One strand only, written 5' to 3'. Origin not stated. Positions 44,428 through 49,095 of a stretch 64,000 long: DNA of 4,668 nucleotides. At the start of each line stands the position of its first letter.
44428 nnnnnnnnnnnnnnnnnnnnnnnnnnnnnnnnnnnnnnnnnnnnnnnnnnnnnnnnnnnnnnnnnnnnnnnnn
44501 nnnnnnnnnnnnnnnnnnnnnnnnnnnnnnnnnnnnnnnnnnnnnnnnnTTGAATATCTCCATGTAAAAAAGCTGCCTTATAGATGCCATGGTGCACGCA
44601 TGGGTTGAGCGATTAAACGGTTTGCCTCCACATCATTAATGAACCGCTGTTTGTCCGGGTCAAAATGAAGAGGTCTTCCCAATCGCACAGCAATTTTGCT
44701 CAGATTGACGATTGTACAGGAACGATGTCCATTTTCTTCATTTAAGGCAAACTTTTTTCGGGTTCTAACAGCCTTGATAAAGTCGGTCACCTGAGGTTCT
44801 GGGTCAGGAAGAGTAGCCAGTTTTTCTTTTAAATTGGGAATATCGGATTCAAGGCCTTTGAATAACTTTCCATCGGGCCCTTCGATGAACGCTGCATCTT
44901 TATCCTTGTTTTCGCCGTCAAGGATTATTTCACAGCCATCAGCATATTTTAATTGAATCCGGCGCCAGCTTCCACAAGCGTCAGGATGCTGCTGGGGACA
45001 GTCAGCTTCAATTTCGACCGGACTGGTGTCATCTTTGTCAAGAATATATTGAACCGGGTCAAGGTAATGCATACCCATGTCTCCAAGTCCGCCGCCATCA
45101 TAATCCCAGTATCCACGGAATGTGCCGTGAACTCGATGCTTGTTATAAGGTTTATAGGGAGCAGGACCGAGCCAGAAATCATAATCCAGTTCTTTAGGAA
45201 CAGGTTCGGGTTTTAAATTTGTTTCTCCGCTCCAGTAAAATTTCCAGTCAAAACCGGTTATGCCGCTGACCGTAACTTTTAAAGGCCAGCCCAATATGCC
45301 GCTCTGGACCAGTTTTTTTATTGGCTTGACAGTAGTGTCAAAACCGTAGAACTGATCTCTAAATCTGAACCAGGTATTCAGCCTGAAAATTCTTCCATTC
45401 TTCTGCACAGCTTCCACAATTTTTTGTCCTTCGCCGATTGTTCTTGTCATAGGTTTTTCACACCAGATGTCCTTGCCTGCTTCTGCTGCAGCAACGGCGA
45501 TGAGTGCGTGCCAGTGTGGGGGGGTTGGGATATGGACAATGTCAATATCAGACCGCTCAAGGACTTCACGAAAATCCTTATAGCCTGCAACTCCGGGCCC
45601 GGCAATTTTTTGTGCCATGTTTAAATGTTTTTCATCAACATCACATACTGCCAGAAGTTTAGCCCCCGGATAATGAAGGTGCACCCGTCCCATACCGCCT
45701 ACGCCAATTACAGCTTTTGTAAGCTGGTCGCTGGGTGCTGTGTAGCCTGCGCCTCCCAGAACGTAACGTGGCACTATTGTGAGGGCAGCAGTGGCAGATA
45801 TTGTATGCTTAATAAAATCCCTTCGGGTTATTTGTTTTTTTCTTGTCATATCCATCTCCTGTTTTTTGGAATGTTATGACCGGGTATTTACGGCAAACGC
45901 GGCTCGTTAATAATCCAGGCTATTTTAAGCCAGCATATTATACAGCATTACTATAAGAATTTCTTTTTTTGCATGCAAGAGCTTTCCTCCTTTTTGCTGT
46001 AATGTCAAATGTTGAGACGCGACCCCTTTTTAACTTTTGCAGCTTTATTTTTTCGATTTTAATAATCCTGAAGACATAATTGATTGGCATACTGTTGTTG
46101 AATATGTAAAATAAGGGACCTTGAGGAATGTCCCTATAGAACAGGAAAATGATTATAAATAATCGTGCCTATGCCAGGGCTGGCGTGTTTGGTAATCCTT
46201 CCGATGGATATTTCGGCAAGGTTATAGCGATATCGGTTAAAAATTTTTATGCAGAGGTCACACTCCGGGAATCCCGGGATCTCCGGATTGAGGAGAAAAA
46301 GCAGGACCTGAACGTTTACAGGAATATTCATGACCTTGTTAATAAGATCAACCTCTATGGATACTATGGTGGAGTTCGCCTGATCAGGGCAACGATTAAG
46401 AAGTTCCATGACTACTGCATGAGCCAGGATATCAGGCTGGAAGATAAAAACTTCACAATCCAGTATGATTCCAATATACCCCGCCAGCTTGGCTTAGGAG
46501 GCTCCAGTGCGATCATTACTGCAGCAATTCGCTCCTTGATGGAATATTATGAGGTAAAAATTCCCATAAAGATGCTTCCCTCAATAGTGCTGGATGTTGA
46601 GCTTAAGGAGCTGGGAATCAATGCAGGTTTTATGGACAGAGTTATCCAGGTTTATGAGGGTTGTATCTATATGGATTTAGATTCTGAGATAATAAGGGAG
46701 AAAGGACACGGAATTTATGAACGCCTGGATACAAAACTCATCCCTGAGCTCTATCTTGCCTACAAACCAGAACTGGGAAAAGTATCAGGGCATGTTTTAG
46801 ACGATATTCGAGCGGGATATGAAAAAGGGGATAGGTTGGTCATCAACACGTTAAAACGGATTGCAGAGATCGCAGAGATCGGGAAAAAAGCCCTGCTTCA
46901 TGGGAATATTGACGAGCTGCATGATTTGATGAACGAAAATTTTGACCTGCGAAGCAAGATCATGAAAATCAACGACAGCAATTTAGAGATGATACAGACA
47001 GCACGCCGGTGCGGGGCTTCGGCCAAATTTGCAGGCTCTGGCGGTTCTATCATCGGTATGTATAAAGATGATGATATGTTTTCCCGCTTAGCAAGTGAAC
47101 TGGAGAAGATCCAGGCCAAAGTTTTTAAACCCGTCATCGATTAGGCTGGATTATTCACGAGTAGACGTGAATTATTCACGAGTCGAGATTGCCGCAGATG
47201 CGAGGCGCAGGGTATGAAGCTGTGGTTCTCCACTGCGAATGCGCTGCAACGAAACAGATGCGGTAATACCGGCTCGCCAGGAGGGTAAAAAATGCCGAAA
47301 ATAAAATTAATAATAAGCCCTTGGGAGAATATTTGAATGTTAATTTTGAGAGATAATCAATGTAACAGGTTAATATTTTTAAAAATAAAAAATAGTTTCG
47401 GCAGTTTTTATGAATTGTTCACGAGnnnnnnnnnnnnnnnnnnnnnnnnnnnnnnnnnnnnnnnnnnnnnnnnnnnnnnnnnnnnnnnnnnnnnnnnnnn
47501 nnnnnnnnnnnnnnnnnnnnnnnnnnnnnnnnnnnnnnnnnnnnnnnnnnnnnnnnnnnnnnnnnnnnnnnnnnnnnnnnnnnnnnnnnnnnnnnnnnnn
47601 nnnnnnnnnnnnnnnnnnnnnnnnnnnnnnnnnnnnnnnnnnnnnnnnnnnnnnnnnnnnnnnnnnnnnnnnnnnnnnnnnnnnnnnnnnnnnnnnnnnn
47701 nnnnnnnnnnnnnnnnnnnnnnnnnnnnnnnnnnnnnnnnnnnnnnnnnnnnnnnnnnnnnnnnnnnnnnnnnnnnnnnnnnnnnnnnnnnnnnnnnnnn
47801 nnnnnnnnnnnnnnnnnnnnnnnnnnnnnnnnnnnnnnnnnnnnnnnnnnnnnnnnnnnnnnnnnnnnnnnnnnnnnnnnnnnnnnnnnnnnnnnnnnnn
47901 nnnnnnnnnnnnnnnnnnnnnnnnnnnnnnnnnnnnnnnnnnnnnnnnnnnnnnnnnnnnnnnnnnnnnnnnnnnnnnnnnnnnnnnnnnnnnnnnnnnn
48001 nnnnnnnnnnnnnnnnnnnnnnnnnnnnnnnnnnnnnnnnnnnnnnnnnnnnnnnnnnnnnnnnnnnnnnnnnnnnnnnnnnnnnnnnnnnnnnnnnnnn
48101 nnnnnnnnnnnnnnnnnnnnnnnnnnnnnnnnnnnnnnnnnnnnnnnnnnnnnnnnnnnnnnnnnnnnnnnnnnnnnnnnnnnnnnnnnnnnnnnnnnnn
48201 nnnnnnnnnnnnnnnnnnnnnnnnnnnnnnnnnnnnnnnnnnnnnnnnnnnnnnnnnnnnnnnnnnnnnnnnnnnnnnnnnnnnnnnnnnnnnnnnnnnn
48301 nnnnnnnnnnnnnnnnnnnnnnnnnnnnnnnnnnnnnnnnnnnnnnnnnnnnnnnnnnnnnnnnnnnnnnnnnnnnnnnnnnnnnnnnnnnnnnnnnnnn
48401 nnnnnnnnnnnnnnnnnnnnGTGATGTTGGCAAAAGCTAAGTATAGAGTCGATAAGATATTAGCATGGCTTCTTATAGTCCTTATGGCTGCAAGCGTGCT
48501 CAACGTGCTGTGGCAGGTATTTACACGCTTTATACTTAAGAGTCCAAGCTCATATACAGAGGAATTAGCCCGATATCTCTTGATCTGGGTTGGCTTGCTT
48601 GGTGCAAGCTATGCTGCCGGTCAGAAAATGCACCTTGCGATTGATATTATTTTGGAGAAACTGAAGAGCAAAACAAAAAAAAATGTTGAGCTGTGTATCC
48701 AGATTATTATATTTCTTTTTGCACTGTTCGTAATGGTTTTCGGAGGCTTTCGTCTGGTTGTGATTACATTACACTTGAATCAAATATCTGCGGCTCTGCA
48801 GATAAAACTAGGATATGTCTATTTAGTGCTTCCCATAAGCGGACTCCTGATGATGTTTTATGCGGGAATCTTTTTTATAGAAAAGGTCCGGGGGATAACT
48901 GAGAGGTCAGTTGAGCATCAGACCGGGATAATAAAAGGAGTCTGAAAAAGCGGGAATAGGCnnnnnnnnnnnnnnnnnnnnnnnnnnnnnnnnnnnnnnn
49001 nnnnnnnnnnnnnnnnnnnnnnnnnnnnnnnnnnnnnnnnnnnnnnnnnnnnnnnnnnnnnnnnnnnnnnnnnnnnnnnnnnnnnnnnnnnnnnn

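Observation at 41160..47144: Block 2 of the glycoside gene set: a 1129-aa HEAT-repeat protein with two tandem DUF1080 domains, in an operon with a third Tat-Gfo oxidoreductase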

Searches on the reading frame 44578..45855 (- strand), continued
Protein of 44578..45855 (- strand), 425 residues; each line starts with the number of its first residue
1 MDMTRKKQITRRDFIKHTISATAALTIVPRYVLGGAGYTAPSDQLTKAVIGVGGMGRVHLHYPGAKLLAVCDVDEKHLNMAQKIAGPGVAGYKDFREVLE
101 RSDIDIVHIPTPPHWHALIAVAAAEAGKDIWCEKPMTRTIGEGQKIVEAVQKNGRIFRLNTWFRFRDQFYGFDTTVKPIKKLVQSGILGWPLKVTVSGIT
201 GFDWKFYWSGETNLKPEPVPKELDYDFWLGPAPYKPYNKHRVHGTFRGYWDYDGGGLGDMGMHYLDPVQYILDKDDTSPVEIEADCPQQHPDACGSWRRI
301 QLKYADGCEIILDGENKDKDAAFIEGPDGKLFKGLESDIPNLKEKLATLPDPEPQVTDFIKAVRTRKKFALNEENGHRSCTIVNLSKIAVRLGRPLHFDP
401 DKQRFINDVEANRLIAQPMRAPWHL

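Call 89: predict_structure(alignment_id=A3)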
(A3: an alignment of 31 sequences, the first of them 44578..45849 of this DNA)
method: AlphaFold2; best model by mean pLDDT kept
length: 423 residues; sequences in the alignment: 31
mean_pLDDT: 54.3   pTM: 0.60
mean pLDDT of the five models: 54.3, 53.2, 50.9, 49.4, 42.3
residues with pLDDT >= 90: 0; 70-90: 108; 50-70: 134; < 50: 181
segments of 3 or more residues with pLDDT < 50: 1-10, 12-39, 41-44, 157-172, 196-202, 207-261, 285-295, 319-334, 353-362, 364-377, 417-423
pLDDT, mean of each block of 10 residues (from residue 1): 38 41 29 40 58 56 54 68 72 80 72 71 77 55 66 56 34 61 72 51 45 34 28 22 21 34 63 70 54 58 79 54 37 53 77 48 39 45 68 73 81 56 27
secondary structure, 60 per line:
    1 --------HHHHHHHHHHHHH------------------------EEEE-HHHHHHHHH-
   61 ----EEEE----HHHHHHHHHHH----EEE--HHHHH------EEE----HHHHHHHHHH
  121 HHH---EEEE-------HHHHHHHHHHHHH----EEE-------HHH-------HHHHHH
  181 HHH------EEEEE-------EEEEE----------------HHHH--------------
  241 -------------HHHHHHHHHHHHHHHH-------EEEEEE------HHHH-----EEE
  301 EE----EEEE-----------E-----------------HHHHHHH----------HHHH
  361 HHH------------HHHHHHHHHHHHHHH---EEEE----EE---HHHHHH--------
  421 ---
elements in order: H9-21 E46-49 H51-59 E65-68 H73-83 E88-90 H93-97 E104-106 H111-123 E127-130 H138-150 E155-157 H175-183 E190-194 E202-206 H223-226 H254-269 E277-282 H289-292 E298-302 E307-310 H340-346 H357-363 H376-390 E394-397 H407-412

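Call 91: fold_search(model_id=the predicted structure, library=pdb)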
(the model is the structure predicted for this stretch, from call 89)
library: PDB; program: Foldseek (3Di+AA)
matches with E <= 10: 1476; with E <= 0.001: 292
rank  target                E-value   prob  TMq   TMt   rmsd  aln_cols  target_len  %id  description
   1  3ezy_D                1.9e-13  1.00  0.48  0.59   9.7       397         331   19  Crystal structure of probable dehydrogenase TM_0414 from Thermotoga maritima (released 2009-01-13)
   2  8tdf_A                2.6e-13  1.00  0.48  0.46  13.1       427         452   21  Structure of Alistipes sp. Glucoside-3-dehydrogenase AL3 (released 2024-06-12)
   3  3ezy_C                5.1e-13  1.00  0.48  0.60   9.5       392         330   20  Crystal structure of probable dehydrogenase TM_0414 from Thermotoga maritima (released 2009-01-13)
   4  9m37_A                9.2e-13  1.00  0.46  0.57   8.6       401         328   19  Crystal structure of the DgpA2 protein from P581a bound to homoorientin (released 2026-03-04)
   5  3ezy_B                1.1e-12  1.00  0.48  0.59   9.7       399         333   19  Crystal structure of probable dehydrogenase TM_0414 from Thermotoga maritima (released 2009-01-13)
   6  3ezy_A                1.2e-12  1.00  0.48  0.58   9.7       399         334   19  Crystal structure of probable dehydrogenase TM_0414 from Thermotoga maritima (released 2009-01-13)
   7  9m37_B                1.2e-12  1.00  0.47  0.57   8.5       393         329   20  Crystal structure of the DgpA2 protein from P581a bound to homoorientin (released 2026-03-04)
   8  6jw6_A                1.2e-12  1.00  0.46  0.56  10.1       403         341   19  The crystal structure of KanD2 in complex with NAD (released 2020-04-15)
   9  8tdh_A                1.7e-12  1.00  0.49  0.47  13.1       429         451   20  Structure of trehalose bound Alistipes sp. Glucoside-3-dehydrogenase AL3 (released 2024-06-19)
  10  6z3c_AAA              1.8e-12  1.00  0.42  0.46  12.5       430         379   15  High resolution structure of RgNanOx (released 2020-06-03)
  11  9m39_B                2.3e-12  1.00  0.47  0.58   7.3       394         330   20  The crystal structure of DgpA2 protein from P581a bound to Isoschaftosid (released 2026-03-04)
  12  6jw7_A                2.3e-12  1.00  0.47  0.57  10.7       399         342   18  The crystal structure of KanD2 in complex with NADH and 3"-deamino-3"-hydroxykanamycin A (released 2020-04-15)
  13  1ofg_A                2.3e-12  1.00  0.44  0.48  17.2       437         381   18  GLUCOSE-FRUCTOSE OXIDOREDUCTASE (released 1997-04-21)
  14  3e18_B                2.4e-12  1.00  0.46  0.56   7.5       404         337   18  CRYSTAL STRUCTURE OF NAD-BINDING PROTEIN FROM Listeria innocua (released 2008-08-12)
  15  6ktj_C                3.1e-12  1.00  0.42  0.48  11.5       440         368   16  Crystal structure of scyllo-inositol dehydrogenase R178A mutant, apo-form, from Paracoccus laeviglucosivorans (released 2019-12-25)
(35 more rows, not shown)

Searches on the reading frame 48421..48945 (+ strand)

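Call 7: search_protein_families(library=pfam, proteins=[window:48421-48945:+], max_evalue=0.00001)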
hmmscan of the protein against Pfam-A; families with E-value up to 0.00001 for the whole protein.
window:48421-48945:+ (174 aa): 1 family
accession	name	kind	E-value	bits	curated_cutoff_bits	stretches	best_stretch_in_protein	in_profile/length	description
PF04290.18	DctQ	-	6e-30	104.3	28.3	1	26-157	2-131/132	Tripartite ATP-independent periplasmic transporters, DctQ component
